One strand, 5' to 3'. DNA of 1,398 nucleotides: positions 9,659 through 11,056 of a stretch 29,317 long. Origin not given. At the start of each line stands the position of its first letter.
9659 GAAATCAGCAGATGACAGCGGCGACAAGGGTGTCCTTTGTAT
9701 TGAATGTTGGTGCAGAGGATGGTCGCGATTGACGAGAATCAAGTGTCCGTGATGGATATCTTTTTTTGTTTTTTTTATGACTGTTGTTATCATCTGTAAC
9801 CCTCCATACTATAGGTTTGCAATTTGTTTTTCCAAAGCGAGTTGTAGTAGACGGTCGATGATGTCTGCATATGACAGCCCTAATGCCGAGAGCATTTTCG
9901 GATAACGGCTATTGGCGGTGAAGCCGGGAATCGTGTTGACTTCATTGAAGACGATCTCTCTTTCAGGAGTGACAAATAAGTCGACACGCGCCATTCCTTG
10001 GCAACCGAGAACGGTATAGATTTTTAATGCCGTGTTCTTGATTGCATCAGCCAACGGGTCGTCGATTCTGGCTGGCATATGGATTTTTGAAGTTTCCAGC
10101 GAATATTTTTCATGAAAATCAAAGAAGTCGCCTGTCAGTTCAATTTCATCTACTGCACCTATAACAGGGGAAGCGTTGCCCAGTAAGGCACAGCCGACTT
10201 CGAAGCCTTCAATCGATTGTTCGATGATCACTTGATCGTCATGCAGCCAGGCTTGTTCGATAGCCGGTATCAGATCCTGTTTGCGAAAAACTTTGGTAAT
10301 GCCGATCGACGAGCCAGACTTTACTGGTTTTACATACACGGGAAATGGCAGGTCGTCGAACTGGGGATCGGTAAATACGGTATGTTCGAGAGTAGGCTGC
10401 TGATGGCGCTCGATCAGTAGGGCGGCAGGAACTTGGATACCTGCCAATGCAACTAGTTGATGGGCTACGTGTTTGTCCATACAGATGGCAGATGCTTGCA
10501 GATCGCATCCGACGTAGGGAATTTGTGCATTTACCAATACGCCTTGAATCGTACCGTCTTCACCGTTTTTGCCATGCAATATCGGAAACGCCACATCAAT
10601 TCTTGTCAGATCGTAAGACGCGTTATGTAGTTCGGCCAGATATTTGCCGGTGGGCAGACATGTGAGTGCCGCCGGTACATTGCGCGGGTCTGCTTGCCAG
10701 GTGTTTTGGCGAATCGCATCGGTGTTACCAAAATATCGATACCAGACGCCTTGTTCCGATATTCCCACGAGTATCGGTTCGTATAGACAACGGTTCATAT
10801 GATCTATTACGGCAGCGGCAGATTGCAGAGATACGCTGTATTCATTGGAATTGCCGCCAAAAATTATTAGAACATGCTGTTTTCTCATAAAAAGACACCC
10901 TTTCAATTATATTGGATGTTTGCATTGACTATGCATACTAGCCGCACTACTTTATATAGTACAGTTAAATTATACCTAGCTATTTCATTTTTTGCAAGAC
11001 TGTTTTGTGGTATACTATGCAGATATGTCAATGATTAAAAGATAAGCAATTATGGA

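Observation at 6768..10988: vanG-type D-Ala-D-Ser module (ligase, VanXY, VanT) with its own constitutive-looking promoter but no vanRS, vanY or vanW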

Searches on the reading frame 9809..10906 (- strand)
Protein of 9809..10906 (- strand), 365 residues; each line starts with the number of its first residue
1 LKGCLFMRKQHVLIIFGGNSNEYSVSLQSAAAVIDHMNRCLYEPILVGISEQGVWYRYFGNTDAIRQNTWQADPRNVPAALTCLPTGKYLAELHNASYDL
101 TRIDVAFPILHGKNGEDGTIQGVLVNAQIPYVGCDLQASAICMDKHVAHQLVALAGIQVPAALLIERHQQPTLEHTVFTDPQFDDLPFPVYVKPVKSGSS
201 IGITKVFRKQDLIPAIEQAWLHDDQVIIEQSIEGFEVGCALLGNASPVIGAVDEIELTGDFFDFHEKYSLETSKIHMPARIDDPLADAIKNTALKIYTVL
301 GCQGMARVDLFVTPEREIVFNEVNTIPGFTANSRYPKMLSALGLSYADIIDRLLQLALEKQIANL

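Call 4: search_protein_families(library=ncbifam, proteins=[window:9809-10906:-])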
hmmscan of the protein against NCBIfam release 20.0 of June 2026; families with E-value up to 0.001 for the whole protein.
window:9809-10906:- (365 aa): 42 families (the best 25 are shown)
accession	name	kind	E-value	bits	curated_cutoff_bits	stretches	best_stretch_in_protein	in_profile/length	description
NF000091.3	D_ala_D_ser_VanG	exception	8.2e-149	495.1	495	1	11-357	2-343/344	D-alanine--D-serine ligase VanG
NF000207.3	D_ala_D_ser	equivalog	2.9e-112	375.2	520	1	11-360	2-342/342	D-alanine--D-serine ligase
NF002528.0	PRK01966.1-4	subfamily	4.8e-111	371.1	262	1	7-361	2-362/366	D-alanine--D-alanine ligase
NF000206.1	D_ala_D_lac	equivalog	1.2e-97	327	550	1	7-358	1-341/342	D-alanine--(R)-lactate ligase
NF002525.0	PRK01966.1-1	equivalog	3.2e-96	322.5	457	1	7-363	1-356/364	D-alanine--D-alanine ligase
NF012214.1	D_ala_D_ser_VanC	exception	1.6e-94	316.9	650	1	11-360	3-348/350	D-alanine--D-serine ligase VanC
TIGR01205.1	D_ala_D_alaTIGR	subfamily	1.6e-91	306.7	245.65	1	11-357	1-317/318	D-alanine--D-alanine ligase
NF000032.1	D_ala_D_ser_VanL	exception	8.8e-89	298.1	750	1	7-361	2-347/349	D-alanine--D-serine ligase VanL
NF012215.1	D_ala_D_lac_VanD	exception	1.8e-87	293.8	700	1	7-359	1-342/343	D-alanine--(R)-lactate ligase VanD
NF012213.0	VanC1_ser_lig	exception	2.7e-87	292.9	775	1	11-360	3-341/343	D-alanine--D-serine ligase VanC1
NF000036.1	D_ala_D_ser_VanE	exception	1.2e-86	291.1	700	1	11-361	3-344/352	D-alanine--D-serine ligase VanE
NF012216.1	D_ala_D_lac_VanB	exception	7.6e-86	288.4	750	1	7-359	1-341/342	D-alanine--(R)-lactate ligase VanB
NF000372.1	D_ala_D_lac_VanI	exception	5.1e-85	285.8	700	1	7-358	1-341/341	D-alanine--(R)-lactate ligase VanI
NF000093.1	D_ala_D_ser_VanN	exception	4.1e-83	279.3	700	1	11-360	3-343/343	D-alanine--D-serine ligase VanN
NF002526.0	PRK01966.1-2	equivalog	5.7e-83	278.8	449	1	7-361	1-351/362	D-alanine--D-alanine ligase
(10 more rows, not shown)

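Call 5: search_protein_families(library=pfam, proteins=[window:9809-10906:-])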
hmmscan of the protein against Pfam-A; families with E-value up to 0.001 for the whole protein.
window:9809-10906:- (365 aa): 6 families
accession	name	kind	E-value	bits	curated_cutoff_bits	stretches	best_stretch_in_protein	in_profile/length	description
PF07478.18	Dala_Dala_lig_C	-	1.5e-60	204.6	24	1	152-355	2-204/204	D-ala D-ala ligase C-terminus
PF01820.27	Dala_Dala_lig_N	-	9.3e-31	107.3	34.6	1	12-134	2-121/121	D-ala D-ala ligase N-terminus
PF02222.28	ATP-grasp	-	4.9e-07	30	27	1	182-324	25-160/179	ATP-grasp domain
PF13535.11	ATP-grasp_4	-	1.3e-05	25.3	27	1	187-324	2-149/160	ATP-grasp domain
PF08443.16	RimK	-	7.4e-05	22.9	21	1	144-337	3-177/188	RimK-like ATP-grasp domain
PF14397.11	ATPgrasp_ST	-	0.00099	18.8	31.4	0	141-212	18-87/278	Sugar-transfer associated ATP-grasp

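Call 14: find_homologous_proteins(query=window:9809-10888:-, max_evalue=1e-30)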
Query window:9809-10888:- (359 aa): 7393 proteins with E <= 1e-30 among 8000 candidates; the best 120 are listed.
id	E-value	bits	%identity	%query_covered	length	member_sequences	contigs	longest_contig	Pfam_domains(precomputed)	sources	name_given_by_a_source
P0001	2.1e-234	795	97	100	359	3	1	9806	PF01820.28,PF13535.12,PF02222.28,PF07478.19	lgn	-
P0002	9.5e-143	494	-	-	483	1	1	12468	PF01820.28,PF13535.12,PF02786.23,PF02222.28,PF08443.17,PF02655.20,PF07478.19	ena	-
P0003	5.9e-137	475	61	99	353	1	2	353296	PF01820.28,PF02786.23,PF02222.28,PF08443.17,PF07478.19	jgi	-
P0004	2.5e-129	449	59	99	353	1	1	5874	PF01820.28,PF13535.12,PF02786.23,PF02222.28,PF08443.17,PF07478.19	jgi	jgi:D-alanine---D-serine ligase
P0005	1.8e-128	447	57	99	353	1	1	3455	PF01820.28,PF02786.23,PF02222.28,PF07478.19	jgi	jgi:D-alanine---D-serine ligase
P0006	3.0e-128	446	57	99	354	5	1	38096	PF01820.28,PF02786.23,PF02222.28,PF08443.17,PF07478.19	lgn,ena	-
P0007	1.2e-124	434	56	98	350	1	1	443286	PF01820.28,PF02786.23,PF02222.28,PF07478.19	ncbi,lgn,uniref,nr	ncbi:D-alanine--D-serine ligase VanG [Paenibacillus sp. SC116]|uniref:D-alanine--D-serine ligase Van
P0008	5.3e-124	432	56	99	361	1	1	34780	PF01820.28,PF13535.12,PF02786.23,PF02222.28,PF08443.17,PF07478.19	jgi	jgi:D-alanine---D-serine ligase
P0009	1.9e-122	427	57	98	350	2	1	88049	PF01820.28,PF02786.23,PF02222.28,PF08443.17,PF07478.19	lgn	-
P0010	3.0e-122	426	55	98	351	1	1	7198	PF01820.28,PF02786.23,PF02222.28,PF07478.19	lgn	-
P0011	1.4e-121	424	55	98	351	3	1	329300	PF01820.28,PF02786.23,PF02222.28,PF07478.19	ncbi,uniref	ncbi:D-alanine--D-serine ligase VanG [Paenibacillus sp. 1001270B_150601_E10]|uniref:D-alanine--D-ser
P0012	1.8e-121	424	55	99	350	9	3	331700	PF01820.28,PF02786.23,PF02222.28,PF08443.17,PF07478.19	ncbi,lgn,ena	-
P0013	3.6e-121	423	55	98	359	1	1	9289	PF01820.28,PF13535.12,PF02222.28,PF07478.19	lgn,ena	-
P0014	7.5e-120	418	55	99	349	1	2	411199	PF01820.28,PF13535.12,PF02786.23,PF02222.28,PF02655.20,PF07478.19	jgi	jgi:D-alanine---D-serine ligase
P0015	8.7e-120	418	55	98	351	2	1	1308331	PF01820.28,PF02786.23,PF02222.28,PF07478.19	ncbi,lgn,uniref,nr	ncbi:D-alanine--D-serine ligase VanG [Paenibacillus sp. ACRRX]|uniref:D-alanine--D-serine ligase Van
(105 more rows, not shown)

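Call 15: search_solved_structures(query=window:9809-10888:-, show_alignments=2)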
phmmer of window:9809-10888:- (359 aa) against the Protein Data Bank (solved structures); distinct sequences matched with E-value up to 0.001: 37.
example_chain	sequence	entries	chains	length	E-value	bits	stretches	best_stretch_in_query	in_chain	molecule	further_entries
4fu0_A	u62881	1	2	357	3.3e-112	378.3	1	2-353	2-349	D-alanine--D-alanine ligase 7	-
3se7_A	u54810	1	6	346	6.6e-81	275.3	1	6-353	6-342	VanA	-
1e4e_B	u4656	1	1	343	8.5e-78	265.1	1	3-353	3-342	VANCOMYCIN/TEICOPLANIN A-TYPE RESISTANCE PROTEIN VANA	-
1e4e_A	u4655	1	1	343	8.6e-78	265.1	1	3-353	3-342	VANCOMYCIN/TEICOPLANIN A-TYPE RESISTANCE PROTEIN VANA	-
3i12_A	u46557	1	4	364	5.9e-77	262.3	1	2-358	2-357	D-alanine-D-alanine ligase A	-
3q1k_A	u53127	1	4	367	6.1e-77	262.3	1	2-358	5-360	D-alanine--D-alanine ligase A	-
7u56_A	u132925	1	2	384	3.4e-75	256.6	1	1-357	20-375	D-alanine--D-alanine ligase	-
3r5f_A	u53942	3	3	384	7.4e-68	232.4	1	1-355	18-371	D-alanine--D-alanine ligase 1 | D-alanine--D-alanine ligase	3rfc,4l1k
3e5n_A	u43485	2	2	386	7.6e-68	232.4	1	1-355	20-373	D-alanine-D-alanine ligase A | D-alanine--D-alanine ligase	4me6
3lwb_A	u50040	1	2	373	1.2e-63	218.6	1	2-354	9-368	D-alanine--D-alanine ligase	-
2i80_A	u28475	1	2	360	9.6e-59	202.4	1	1-354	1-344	D-alanine-D-alanine ligase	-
2i87_A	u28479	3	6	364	1e-58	202.4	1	1-354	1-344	D-alanine-D-alanine ligase | D-alanine--D-alanine ligase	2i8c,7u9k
3n8d_A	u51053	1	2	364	2.6e-58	201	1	1-354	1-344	D-alanine--D-alanine ligase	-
8fff_A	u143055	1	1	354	3.5e-58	200.6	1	3-354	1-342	D-alanine--D-alanine ligase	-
6u1c_A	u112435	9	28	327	4e-56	193.8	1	5-353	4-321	D-alanine--D-alanine ligase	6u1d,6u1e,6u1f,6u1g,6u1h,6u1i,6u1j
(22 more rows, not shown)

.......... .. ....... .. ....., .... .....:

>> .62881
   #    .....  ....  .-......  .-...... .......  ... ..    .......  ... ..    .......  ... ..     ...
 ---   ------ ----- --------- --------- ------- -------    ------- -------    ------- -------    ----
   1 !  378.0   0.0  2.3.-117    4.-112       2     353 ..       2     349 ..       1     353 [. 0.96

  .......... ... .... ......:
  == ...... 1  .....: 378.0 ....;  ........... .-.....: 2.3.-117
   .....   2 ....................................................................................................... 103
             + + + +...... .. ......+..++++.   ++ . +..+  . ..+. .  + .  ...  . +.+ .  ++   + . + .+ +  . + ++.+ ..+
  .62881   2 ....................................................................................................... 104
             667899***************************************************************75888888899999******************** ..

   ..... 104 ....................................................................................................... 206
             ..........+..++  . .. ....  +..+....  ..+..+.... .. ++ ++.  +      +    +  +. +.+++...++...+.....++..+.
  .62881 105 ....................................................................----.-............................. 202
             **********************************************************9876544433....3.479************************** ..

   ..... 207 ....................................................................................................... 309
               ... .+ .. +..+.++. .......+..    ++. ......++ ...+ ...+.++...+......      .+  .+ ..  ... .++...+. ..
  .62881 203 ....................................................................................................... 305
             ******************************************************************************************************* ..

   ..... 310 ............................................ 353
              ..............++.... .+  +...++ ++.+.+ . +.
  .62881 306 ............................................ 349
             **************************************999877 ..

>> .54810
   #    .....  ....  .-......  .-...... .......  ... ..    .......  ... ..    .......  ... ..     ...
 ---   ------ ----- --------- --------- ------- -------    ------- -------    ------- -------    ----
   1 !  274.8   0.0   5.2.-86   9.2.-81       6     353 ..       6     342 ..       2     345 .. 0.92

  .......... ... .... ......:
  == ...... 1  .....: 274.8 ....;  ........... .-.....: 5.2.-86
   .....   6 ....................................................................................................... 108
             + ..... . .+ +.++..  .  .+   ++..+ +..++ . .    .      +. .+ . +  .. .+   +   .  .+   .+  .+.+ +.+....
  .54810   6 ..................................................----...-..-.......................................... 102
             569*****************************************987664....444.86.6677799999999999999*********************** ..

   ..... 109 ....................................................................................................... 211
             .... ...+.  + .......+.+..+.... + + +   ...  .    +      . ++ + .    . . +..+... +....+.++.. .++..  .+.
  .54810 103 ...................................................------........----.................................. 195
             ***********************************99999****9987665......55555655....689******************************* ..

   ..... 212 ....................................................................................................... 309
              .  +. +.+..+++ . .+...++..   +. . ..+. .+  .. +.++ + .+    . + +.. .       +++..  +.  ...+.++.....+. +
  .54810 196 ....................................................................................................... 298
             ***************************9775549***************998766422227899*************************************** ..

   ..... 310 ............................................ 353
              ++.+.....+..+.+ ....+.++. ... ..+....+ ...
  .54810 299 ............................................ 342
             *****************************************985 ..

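Call 16: find_encoding_contigs(protein=P0003, flank=10000, max_places=3)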
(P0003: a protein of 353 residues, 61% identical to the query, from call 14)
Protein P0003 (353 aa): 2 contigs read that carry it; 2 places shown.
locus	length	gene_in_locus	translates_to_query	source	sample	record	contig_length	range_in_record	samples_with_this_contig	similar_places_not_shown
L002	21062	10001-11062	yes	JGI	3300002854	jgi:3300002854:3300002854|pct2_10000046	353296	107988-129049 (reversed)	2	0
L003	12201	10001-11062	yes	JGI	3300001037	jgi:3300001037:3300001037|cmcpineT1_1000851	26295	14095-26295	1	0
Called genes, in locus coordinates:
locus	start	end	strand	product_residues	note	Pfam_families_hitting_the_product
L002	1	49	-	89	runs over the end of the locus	-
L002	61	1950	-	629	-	PF00004:AAA, PF17866:AAA_lid_6 (weak)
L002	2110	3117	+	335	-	PF13280:WYL (faint)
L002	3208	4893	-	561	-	PF02776:TPP_enzyme_N, PF00205:TPP_enzyme_M, PF02775:TPP_enzyme_C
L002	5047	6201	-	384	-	PF00226:DnaJ, PF13855:LRR_8 (faint), PF13516:LRR_6 (faint), PF23598:LRR_14, PF12799:LRR_4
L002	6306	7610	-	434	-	PF10117:McrBC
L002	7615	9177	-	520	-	PF07728:AAA_5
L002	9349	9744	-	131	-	-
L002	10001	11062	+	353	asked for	PF01820:Dala_Dala_lig_N, PF02222:ATP-grasp, PF02786:CPSase_L_D2, PF08443:RimK (weak), PF07478:Dala_Dala_lig_C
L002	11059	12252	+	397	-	PF01168:Ala_racemase_N, PF00842:Ala_racemase_C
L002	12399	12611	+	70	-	-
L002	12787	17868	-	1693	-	PF00069:Pkinase, PF07714:PK_Tyr_Ser-Thr, PF13191:AAA_16, PF01590:GAF, PF13185:GAF_2, PF07730:HisKA_3, PF02518:HATPase_c (weak)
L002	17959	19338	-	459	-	PF19124:DUF5808 (weak)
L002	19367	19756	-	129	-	PF00392:GntR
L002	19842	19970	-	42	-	-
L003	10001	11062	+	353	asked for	PF01820:Dala_Dala_lig_N, PF02222:ATP-grasp, PF02786:CPSase_L_D2, PF08443:RimK (weak), PF07478:Dala_Dala_lig_C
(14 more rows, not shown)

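Call 17: find_encoding_contigs(protein=P0002, flank=10000, max_places=3)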
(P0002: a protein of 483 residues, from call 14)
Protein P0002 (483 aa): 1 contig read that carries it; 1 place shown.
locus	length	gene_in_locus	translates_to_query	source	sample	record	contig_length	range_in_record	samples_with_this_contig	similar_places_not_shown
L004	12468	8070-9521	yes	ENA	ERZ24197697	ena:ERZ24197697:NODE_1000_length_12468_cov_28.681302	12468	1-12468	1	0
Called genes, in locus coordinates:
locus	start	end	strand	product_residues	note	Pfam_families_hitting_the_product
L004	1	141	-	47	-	?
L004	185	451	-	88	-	-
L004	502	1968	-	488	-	PF03432:Relaxase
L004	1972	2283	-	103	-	PF19514:MobC_2 (faint), PF21983:NikA-like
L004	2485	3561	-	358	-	PF13481:AAA_25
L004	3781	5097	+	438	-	PF19553:DUF6076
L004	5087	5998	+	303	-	PF04545:Sigma70_r4 (faint)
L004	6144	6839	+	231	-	PF00072:Response_reg, PF00486:Trans_reg_C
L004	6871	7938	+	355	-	PF00512:HisKA, PF02518:HATPase_c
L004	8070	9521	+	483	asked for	PF01820:Dala_Dala_lig_N, PF02655:ATP-grasp_3 (faint), PF02786:CPSase_L_D2 (weak), PF08443:RimK (faint), PF02222:ATP-grasp, PF07478:Dala_Dala_lig_C, PF13535:ATP-grasp_4 (weak), PF07478:Dala_Dala_lig_C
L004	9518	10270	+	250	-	PF02557:VanY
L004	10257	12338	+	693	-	PF01757:Acyl_transf_3, PF01168:Ala_racemase_N, PF00842:Ala_racemase_C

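Call 18: find_encoding_contigs(protein=P0006, flank=10000, max_places=3)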
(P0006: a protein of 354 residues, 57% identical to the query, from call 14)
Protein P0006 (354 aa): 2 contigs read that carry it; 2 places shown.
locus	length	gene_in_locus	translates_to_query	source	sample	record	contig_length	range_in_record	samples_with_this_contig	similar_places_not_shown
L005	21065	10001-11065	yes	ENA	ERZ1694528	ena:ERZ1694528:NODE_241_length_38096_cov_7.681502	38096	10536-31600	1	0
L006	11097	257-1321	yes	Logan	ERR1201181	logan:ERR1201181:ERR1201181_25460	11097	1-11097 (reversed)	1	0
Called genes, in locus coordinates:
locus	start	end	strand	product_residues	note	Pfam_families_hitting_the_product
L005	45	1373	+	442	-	PF01547:SBP_bac_1, PF13416:SBP_bac_8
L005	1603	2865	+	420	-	PF00528:BPD_transp_1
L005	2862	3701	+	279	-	PF00528:BPD_transp_1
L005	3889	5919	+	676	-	PF00128:Alpha-amylase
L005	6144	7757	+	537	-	PF00343:Phosphorylase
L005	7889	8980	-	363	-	PF00512:HisKA, PF02518:HATPase_c, PF14501:HATPase_c_5 (faint)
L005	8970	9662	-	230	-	PF00072:Response_reg, PF00486:Trans_reg_C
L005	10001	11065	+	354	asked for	PF01820:Dala_Dala_lig_N, PF02222:ATP-grasp, PF02786:CPSase_L_D2 (weak), PF08443:RimK (weak), PF07478:Dala_Dala_lig_C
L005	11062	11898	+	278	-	PF02557:VanY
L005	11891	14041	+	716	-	PF01757:Acyl_transf_3, PF01168:Ala_racemase_N, PF00842:Ala_racemase_C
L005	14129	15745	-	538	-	PF07732:Cu-oxidase_3, PF00394:Cu-oxidase (faint), PF07731:Cu-oxidase_2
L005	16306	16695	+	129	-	-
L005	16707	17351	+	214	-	PF09535:Gmx_para_CXXCG (weak)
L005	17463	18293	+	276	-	-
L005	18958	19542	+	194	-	PF04542:Sigma70_r2, PF08281:Sigma70_r4_2, PF04545:Sigma70_r4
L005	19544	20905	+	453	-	PF13786:DUF4179, PF18705:DUF5643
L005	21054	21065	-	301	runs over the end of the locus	PF13276:HTH_21, PF00665:rve, PF13683:rve_3, PF13333:rve_2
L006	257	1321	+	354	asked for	PF01820:Dala_Dala_lig_N, PF02222:ATP-grasp, PF02786:CPSase_L_D2 (weak), PF08443:RimK (weak), PF07478:Dala_Dala_lig_C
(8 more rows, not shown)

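Call 19: list_cluster_members(proteins=[window:9809-10888:-, window:9008-9793:-, window:6768-8975:-, window:12737-13612:-, window:23994-25919:+, window:140-1411:-, window:11205-12158:+, window:6479-6661:+])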
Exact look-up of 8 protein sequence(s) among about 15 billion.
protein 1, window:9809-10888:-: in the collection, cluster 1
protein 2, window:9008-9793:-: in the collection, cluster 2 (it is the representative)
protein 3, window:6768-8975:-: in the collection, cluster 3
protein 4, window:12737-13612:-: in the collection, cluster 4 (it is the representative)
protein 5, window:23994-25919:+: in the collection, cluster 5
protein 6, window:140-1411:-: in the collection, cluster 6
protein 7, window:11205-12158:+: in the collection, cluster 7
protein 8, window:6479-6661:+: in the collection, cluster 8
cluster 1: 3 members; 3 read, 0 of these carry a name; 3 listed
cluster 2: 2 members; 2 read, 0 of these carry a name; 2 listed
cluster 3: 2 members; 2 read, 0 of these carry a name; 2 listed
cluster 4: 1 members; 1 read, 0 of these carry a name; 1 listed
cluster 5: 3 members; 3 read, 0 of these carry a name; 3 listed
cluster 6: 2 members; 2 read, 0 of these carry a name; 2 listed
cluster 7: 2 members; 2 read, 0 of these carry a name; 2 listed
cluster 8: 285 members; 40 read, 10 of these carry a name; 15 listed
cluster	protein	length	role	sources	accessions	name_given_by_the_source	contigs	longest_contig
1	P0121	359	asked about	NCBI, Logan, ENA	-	-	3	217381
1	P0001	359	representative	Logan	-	-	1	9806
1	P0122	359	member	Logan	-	-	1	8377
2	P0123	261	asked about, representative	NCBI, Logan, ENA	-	-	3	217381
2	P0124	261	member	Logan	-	-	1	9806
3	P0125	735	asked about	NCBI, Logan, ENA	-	-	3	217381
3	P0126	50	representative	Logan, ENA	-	-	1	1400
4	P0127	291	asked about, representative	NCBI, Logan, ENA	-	-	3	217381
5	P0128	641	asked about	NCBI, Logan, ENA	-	-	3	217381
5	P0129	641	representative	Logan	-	-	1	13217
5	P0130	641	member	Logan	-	-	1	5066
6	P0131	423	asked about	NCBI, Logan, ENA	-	-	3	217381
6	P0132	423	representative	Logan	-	-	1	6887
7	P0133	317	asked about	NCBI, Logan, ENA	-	-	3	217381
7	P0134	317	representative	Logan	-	-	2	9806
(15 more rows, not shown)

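Call 23: search_protein_families(library=ncbifam, proteins=[L005:8970-9662:-, L005:7889-8980:-], max_evalue=0.001)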
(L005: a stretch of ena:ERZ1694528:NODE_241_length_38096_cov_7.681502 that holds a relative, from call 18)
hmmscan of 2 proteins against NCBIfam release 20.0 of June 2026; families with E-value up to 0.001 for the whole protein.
L005:8970-9662:- (230 aa): 104 families (the best 25 are shown)
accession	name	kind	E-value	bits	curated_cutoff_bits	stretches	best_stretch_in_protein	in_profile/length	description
NF033117.2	vanR_ACDEGLN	exception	6.4e-124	411.9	350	1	5-229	1-226/226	VanR-ABDEGLN family response regulator transcription factor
NF000404.1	vanR-D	exception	5.3e-112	373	500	1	1-229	1-231/232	vancomycin resistance response regulator transcription factor VanR-D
NF000401.1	vanR-A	exception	1.2e-103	345.5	500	1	1-229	1-230/231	vancomycin resistance response regulator transcription factor VanR-A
NF000403.1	vanR-C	exception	2e-94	315.5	480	1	1-229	1-230/231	vancomycin resistance response regulator transcription factor VanR-C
NF033120.0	vanR_FM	exception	1.2e-86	290.1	460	1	4-230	5-231/231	vancomycin resistance response regulator transcription factor, VanR-F/VanR-M family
NF040534.1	resp_reg_YycF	equivalog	2.3e-65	220.1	340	1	4-229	2-228/231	response regulator YycF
NF040689.1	MtrAB_MtrA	equivalog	5e-64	215.7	300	1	5-228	1-218/219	MtrAB system response regulator MtrA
TIGR02154.1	PhoB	equivalog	4e-60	202.9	296.2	1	1-228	1-225/226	phosphate regulon transcriptional regulator PhoB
NF045944.1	ResRegRpaBCyano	equivalog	9e-59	198.6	330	1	6-228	1-227/229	response regulator transcription factor RpaB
NF008296.0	PRK11083.1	equivalog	5.2e-57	192.9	273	1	2-229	3-226/228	two-component system response regulator CreB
NF007982.1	PRK10710.1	equivalog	1.7e-56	191.4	380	1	3-229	8-228/235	envelope stress response regulator BaeR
NF053854.1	RespRegPhoBBctds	equivalog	6.8e-56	189.1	270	1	5-228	1-224/225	two-component system response regulator PhoB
NF041209.1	resp_regPieR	equivalog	3.2e-54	184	450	1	4-229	2-228/231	two component system response regulator PieR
NF007005.1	PRK09468.1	equivalog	4.4e-53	180.1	331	1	3-226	4-229/237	osmolarity response regulator transcription factor OmpR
NF041733.1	resp_reg_CseB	equivalog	2.5e-50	171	350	1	3-228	1-226/228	two-component system response regulator CseB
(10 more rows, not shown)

L005:7889-8980:- (363 aa): 77 families (the best 25 are shown)
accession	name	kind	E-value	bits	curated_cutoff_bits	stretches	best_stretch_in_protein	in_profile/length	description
NF033091.0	HK_VanS_ACDEFG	equivalog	5.7e-113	376.9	400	1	72-360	5-293/293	vancomycin resistance histidine kinase VanS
NF046044.1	PnpS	equivalog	2.4e-57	194.7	400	1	134-360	163-390/390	two-component system histidine kinase PnpS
NF033092.0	HK_WalK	equivalog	9.8e-54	182.9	725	1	136-360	367-593/594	cell wall metabolism sensor histidine kinase WalK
TIGR02966.1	phoR_proteo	equivalog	1.3e-53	182.2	334.2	1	135-356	108-330/333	phosphate regulon sensor histidine kinase PhoR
TIGR01386.1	cztS_silS_copS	subfamily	1.2e-44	153.1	292.55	1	58-360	159-457/457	heavy metal sensor histidine kinase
NF053855.1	HisKinPhoRBctds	equivalog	8.9e-42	143.3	500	1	125-351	344-572/583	two-component system sensor histidine kinase PhoR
NF008312.0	PRK11100.1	equivalog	4.3e-41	141.2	356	1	72-350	194-462/477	two-component system sensor histidine kinase CreC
NF041735.1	hist_kin_RppB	equivalog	7.8e-41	140.3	400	1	148-360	223-438/438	two-component system sensor histidine kinase RppB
NF033093.1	HK_VicK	exception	5e-39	134.2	680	1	135-360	202-434/448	cell wall metabolism sensor histidine kinase VicK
NF008235.0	PRK11006.1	equivalog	9.1e-37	126.9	390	1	134-361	197-423/431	phosphate regulon sensor histidine kinase PhoR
NF047874.1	MASE3_PAS_HK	subfamily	2e-36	126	560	1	132-360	389-624/655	MASE3 domain-containing sensor histidine kinase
NF041210.1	his_kin_PieS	equivalog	2.5e-36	125.7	850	1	107-360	223-469/474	two component system sensor histidine kinase PieS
NF012163.2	BaeS_SmeS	equivalog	4.1e-36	124.9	500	1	55-347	157-443/457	sensor histidine kinase efflux regulator BaeS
NF007837.0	PRK10549.1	equivalog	4e-35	121.4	603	1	60-349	162-445/466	envelope stress sensor histidine kinase BaeS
NF007345.0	PRK09835.1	subfamily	6.1e-35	120.7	423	1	62-361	185-480/482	Cu(+)/Ag(+) sensor histidine kinase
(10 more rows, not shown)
